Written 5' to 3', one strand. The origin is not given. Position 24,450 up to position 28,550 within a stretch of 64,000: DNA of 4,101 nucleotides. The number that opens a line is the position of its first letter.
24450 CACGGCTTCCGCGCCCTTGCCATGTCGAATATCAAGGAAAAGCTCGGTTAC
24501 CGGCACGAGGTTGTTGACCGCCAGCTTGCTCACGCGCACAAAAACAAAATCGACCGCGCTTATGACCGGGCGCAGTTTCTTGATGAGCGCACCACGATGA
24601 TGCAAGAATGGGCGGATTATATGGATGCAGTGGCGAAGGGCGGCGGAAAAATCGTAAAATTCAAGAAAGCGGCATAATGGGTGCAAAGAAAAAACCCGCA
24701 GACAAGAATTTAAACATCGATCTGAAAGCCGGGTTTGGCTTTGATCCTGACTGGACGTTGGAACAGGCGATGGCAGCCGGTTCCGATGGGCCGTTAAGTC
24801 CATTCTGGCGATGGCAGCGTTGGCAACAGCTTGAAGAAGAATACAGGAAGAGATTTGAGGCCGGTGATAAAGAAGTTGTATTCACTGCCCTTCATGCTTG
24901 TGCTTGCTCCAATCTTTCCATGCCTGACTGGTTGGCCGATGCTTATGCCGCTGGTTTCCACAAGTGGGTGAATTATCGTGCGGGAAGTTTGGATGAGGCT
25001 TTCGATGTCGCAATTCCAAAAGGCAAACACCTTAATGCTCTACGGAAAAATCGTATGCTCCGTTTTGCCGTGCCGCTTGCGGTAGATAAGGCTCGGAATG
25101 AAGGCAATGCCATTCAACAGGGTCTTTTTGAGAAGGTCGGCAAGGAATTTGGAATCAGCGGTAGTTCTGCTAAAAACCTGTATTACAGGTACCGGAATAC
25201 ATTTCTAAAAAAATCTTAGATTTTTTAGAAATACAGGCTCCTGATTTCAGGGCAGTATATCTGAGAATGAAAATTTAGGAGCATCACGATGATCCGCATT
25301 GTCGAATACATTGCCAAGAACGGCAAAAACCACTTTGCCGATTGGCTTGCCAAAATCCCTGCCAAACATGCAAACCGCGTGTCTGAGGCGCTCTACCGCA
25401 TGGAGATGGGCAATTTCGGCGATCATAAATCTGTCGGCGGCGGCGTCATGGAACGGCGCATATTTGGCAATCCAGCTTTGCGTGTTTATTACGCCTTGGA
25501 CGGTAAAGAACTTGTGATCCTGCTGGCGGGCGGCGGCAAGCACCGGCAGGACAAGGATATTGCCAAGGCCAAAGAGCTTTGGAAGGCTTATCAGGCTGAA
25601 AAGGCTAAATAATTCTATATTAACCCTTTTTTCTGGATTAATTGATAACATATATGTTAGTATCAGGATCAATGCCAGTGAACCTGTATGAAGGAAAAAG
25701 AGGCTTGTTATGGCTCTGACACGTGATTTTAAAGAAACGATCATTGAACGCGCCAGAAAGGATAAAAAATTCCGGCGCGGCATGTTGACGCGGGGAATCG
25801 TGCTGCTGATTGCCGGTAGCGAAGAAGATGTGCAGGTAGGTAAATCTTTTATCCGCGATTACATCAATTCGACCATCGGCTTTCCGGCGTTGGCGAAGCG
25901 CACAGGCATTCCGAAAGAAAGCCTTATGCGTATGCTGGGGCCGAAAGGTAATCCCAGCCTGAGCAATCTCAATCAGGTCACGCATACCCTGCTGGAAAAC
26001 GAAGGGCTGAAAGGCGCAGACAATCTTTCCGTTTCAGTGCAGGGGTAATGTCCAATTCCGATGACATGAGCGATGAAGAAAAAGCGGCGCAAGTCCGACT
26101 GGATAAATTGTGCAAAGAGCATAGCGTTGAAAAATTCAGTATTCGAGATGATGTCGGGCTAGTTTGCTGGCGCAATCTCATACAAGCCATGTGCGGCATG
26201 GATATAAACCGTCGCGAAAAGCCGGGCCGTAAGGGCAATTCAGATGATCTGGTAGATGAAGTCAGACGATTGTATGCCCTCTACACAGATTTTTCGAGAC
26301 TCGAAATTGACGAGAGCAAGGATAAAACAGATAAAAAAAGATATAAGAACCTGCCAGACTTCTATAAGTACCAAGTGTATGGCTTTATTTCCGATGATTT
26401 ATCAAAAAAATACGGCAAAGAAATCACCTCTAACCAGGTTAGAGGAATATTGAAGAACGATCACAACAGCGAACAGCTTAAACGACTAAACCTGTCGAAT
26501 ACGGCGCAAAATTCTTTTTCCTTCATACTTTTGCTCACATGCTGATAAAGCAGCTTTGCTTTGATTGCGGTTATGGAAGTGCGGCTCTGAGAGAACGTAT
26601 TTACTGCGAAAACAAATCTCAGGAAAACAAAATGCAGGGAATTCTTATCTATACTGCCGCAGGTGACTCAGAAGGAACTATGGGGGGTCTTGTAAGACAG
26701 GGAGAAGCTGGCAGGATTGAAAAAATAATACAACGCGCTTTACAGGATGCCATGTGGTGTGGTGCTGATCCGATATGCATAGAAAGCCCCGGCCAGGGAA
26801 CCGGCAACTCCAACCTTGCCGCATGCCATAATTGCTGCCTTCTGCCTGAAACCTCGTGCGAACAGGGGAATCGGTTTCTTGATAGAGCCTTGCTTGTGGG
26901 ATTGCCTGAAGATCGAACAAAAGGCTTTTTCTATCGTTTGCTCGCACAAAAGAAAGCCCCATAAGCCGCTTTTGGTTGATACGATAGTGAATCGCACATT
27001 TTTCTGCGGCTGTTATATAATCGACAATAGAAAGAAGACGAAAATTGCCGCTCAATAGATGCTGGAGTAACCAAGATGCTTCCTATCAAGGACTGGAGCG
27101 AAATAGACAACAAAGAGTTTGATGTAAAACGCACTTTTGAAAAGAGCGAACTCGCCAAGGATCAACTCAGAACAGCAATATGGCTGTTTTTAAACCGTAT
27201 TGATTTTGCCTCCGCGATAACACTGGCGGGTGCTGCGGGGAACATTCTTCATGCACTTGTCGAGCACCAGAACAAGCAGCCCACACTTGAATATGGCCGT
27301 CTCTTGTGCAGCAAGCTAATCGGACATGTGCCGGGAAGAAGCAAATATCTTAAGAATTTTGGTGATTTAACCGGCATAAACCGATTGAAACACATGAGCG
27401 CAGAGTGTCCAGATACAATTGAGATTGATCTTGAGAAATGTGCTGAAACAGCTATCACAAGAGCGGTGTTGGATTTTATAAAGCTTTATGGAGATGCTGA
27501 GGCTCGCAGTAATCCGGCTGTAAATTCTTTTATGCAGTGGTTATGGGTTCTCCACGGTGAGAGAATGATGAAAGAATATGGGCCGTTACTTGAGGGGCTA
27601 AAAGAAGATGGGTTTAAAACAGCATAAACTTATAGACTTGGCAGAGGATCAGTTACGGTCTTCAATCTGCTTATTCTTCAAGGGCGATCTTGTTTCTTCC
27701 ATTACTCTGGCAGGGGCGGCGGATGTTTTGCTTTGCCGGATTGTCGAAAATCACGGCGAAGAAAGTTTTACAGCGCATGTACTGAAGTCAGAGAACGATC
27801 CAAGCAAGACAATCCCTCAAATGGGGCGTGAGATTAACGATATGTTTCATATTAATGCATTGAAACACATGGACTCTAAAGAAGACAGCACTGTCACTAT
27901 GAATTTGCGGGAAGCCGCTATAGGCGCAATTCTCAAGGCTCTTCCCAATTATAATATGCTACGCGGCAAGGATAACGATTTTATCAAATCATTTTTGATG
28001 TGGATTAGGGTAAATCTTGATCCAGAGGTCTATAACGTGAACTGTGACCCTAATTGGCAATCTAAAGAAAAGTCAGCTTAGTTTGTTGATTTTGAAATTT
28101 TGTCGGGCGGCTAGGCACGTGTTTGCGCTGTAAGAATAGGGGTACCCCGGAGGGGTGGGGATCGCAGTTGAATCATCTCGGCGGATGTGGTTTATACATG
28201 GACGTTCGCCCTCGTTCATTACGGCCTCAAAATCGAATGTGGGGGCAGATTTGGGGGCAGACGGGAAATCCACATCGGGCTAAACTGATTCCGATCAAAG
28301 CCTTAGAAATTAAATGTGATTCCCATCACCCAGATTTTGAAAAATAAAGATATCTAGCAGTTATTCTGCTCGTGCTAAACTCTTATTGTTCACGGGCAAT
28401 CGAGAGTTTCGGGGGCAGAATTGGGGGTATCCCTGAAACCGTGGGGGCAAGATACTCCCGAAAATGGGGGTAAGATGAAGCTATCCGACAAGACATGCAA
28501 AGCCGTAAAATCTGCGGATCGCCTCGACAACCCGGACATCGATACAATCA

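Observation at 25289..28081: Island cargo: HigB/HigA-like toxin-antitoxin pair followed by four AT-rich ORFs of unknown function, including a MZB/DUF1998-like Cys cluster and a tandem paralog pair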

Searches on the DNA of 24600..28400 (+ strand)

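Call 7: search_dna_similar(query=window:24600-28400:+, collection=ecoli_genomes, mode=near, max_rows=15)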
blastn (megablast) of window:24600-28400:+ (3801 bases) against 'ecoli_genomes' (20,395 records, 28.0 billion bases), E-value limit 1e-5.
No match.

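Call 8: search_dna_similar(query=window:24600-28400:+, collection=plasmids, mode=near, max_rows=15)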
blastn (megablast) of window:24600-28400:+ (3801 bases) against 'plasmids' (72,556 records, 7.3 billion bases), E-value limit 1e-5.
No match.

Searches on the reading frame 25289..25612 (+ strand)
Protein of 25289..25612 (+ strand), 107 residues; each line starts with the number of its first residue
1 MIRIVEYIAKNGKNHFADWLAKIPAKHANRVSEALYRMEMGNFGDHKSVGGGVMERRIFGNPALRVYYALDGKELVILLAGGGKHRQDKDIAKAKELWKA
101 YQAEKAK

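Call 4: search_protein_families(library=pfam, proteins=[window:25289-25612:+], max_evalue=0.1)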
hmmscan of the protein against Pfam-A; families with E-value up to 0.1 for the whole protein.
window:25289-25612:+ (107 aa): 1 family
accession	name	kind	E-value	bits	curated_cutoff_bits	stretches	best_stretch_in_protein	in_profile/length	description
PF05973.20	Gp49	-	7.1e-06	26.4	23.9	1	18-98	1-89/90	Phage derived protein Gp49-like (DUF891)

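Call 5: search_protein_families(library=padloc, proteins=[window:25289-25612:+], max_evalue=0.1)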
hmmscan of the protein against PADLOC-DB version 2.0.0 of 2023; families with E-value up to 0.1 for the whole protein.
window:25289-25612:+ (107 aa): 1 family
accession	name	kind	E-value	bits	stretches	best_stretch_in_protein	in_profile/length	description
PDLC03897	NsnC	-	0.0058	14.4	1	50-99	241-292/298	-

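Call 9: search_protein_families(library=ncbifam, proteins=[window:25289-25612:+], max_evalue=0.1)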
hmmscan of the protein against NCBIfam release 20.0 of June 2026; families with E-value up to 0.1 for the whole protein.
window:25289-25612:+ (107 aa): 1 family
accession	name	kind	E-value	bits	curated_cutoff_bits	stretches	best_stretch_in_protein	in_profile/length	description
TIGR02683.1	upstrm_HI1419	hypoth_equivalog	1.8e-25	89.1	62.85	1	11-100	4-94/95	type II toxin-antitoxin system RelE/ParE family toxin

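Call 19: search_protein_families(library=phrogs, proteins=[window:25289-25612:+], max_evalue=0.1)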
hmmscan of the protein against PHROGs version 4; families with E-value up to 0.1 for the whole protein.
window:25289-25612:+ (107 aa): 2 families
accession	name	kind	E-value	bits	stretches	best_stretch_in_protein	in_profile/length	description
phrog_3445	-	moron, auxiliary metabolic gene and host takeover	1.9e-24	86.8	1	7-103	4-101/103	toxin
phrog_2523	-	unknown function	2.7e-05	25.2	1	15-103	10-106/108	-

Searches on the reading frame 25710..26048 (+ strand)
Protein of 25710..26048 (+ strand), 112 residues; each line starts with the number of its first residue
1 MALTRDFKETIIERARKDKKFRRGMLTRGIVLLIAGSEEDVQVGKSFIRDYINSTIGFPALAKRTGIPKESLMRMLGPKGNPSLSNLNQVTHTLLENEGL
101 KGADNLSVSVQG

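Call 4: search_protein_families(library=pfam, proteins=[window:25710-26048:+], max_evalue=0.1)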
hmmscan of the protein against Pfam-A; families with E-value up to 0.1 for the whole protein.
window:25710-26048:+ (112 aa): 1 family
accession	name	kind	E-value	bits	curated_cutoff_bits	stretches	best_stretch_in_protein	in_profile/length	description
PF21716.3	dnstrm_HI1420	-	0.024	14.9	27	1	52-94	40-82/90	Probable addiction module antidote protein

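Call 5: search_protein_families(library=padloc, proteins=[window:25710-26048:+], max_evalue=0.1)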
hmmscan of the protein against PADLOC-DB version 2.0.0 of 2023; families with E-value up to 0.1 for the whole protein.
window:25710-26048:+ (112 aa): 0 families

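Call 9: search_protein_families(library=ncbifam, proteins=[window:25710-26048:+], max_evalue=0.1)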
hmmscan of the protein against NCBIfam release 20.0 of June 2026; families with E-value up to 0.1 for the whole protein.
window:25710-26048:+ (112 aa): 2 families
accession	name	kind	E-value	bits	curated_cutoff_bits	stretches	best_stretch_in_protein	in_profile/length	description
TIGR02684.1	dnstrm_HI1420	hypoth_equivalog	1.7e-05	24.9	53.7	1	54-94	42-82/89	addiction module antidote protein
TIGR03793.1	leader_NHLP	domain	0.019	14.8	50.9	1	5-27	3-25/77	NHLP leader peptide family RiPP precursor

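Call 19: search_protein_families(library=phrogs, proteins=[window:25710-26048:+], max_evalue=0.1)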
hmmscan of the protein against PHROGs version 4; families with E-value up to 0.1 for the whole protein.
window:25710-26048:+ (112 aa): 3 families
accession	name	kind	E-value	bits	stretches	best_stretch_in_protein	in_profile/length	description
phrog_4268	-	transcription regulation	2.5e-05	25.4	1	55-94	46-85/96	transcriptional repressor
phrog_3557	-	transcription regulation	0.0075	17.5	1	48-91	18-61/142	transcriptional regulator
phrog_9425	-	transcription regulation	0.068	13.9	1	58-90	23-56/72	transcriptional repressor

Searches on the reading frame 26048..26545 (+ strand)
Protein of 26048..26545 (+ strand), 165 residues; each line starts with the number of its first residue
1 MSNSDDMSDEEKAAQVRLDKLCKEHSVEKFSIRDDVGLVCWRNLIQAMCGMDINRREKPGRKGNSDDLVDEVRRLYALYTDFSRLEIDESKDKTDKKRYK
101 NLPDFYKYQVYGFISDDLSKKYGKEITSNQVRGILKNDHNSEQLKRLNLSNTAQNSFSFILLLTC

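Call 4: search_protein_families(library=pfam, proteins=[window:26048-26545:+], max_evalue=0.1)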
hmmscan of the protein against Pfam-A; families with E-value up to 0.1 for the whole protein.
window:26048-26545:+ (165 aa): 1 family
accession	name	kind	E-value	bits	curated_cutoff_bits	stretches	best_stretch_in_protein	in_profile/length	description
PF08339.15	RTX_C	-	0.073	13.7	30.2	0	120-156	58-93/132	RTX C-terminal domain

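Call 5: search_protein_families(library=padloc, proteins=[window:26048-26545:+], max_evalue=0.1)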
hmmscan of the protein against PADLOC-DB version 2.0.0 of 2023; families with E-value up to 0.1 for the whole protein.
window:26048-26545:+ (165 aa): 0 families

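Call 9: search_protein_families(library=ncbifam, proteins=[window:26048-26545:+], max_evalue=0.1)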
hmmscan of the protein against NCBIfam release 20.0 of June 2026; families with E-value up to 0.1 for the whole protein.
window:26048-26545:+ (165 aa): 0 families

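Call 19: search_protein_families(library=phrogs, proteins=[window:26048-26545:+], max_evalue=0.1)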
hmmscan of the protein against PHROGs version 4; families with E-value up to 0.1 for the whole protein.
window:26048-26545:+ (165 aa): 1 family
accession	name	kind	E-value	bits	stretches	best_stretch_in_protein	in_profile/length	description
phrog_34607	-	unknown function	0.0079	16.9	1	7-105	70-162/190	-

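Call 25: find_homologous_proteins(query=window:26048-26545:+, max_evalue=0.01)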
Query window:26048-26545:+ (165 aa): 6 proteins with E <= 0.01 among 35 candidates.
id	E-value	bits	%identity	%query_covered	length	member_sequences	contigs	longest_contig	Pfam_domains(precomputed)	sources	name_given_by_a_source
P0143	6.5e-100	350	100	96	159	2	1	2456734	-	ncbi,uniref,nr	ncbi:MAG: hypothetical protein HYS17_02345 [Micavibrio aeruginosavorus]|uniref:Uncharacterized prote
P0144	5.5e-78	279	86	89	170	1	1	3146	-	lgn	-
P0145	6.7e-56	207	70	82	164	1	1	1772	-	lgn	-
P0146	1.6e-54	202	67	82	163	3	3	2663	-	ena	-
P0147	1.5e-50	190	62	84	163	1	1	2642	-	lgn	-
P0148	2.8e-24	104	43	78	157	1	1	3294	-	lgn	-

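Call 27: find_encoding_contigs(protein=P0144, flank=5000, max_places=2)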
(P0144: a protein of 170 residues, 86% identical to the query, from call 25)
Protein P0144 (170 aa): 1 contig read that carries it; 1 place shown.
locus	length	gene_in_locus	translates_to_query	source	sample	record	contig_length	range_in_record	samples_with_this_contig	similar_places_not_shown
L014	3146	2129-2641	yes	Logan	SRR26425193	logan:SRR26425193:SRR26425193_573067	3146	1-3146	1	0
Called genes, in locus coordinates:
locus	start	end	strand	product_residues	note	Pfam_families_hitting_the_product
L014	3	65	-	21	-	?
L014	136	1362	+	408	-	PF13356:Arm-DNA-bind_3, PF22022:Phage_int_M, PF00589:Phage_integrase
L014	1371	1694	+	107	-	PF05973:Gp49 (weak)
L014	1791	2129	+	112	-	-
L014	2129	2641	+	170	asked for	-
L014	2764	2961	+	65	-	PF12728:HTH_17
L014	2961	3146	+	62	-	?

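Call 28: find_encoding_contigs(protein=P0148, flank=5000, max_places=2)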
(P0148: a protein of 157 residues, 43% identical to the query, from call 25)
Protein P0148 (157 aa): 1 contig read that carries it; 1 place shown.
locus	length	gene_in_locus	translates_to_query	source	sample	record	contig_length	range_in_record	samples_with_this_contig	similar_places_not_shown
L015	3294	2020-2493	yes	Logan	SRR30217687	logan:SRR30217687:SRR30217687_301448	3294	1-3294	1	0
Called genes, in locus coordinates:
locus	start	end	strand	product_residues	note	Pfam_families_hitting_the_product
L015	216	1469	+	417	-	PF13356:Arm-DNA-bind_3, PF22022:Phage_int_M, PF00589:Phage_integrase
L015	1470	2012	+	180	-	-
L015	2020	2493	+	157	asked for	-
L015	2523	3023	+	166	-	PF18739:HEPN_Apea (weak)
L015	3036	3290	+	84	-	-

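Call 29: find_encoding_contigs(protein=P0146, flank=5000, max_places=3)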
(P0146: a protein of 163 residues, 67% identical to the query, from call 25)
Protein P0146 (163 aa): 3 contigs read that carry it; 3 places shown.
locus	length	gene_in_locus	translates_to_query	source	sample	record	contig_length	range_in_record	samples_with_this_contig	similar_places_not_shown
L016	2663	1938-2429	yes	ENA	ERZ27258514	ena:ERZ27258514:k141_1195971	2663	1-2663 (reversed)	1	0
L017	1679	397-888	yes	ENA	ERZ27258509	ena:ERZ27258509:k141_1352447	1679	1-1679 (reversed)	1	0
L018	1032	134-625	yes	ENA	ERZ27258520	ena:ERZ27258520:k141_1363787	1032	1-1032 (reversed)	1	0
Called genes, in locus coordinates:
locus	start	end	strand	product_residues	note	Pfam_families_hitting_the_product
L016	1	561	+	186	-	?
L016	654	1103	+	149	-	-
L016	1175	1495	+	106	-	PF05973:Gp49 (weak)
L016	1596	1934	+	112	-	-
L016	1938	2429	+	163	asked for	-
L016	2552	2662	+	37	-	?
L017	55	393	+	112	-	-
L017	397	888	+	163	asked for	-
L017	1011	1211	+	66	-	PF12728:HTH_17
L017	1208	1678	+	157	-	?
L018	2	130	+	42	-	?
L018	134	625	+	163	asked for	-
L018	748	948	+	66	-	PF12728:HTH_17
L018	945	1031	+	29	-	?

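Call 73: predict_structure(alignment_id=A1)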
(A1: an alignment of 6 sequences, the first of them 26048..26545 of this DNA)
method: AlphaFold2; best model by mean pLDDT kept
length: 165 residues; sequences in the alignment: 6
mean_pLDDT: 63.0   pTM: 0.40
mean pLDDT of the five models: 63.0, 62.4, 59.8, 59.5, 58.2
residues with pLDDT >= 90: 0; 70-90: 79; 50-70: 39; < 50: 47
segments of 3 or more residues with pLDDT < 50: 1-4, 56-61, 84-102, 149-165
pLDDT, mean of each block of 10 residues (from residue 1): 61 81 80 66 72 51 68 75 45 44 59 83 81 71 56 33 30
secondary structure, 60 per line:
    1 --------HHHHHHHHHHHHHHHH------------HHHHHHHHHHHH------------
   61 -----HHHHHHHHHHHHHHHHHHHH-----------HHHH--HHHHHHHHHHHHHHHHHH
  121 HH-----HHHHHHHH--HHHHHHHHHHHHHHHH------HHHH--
elements in order: H9-24 H37-48 H66-85 H97-100 H103-122 H128-135 H138-153 H160-163
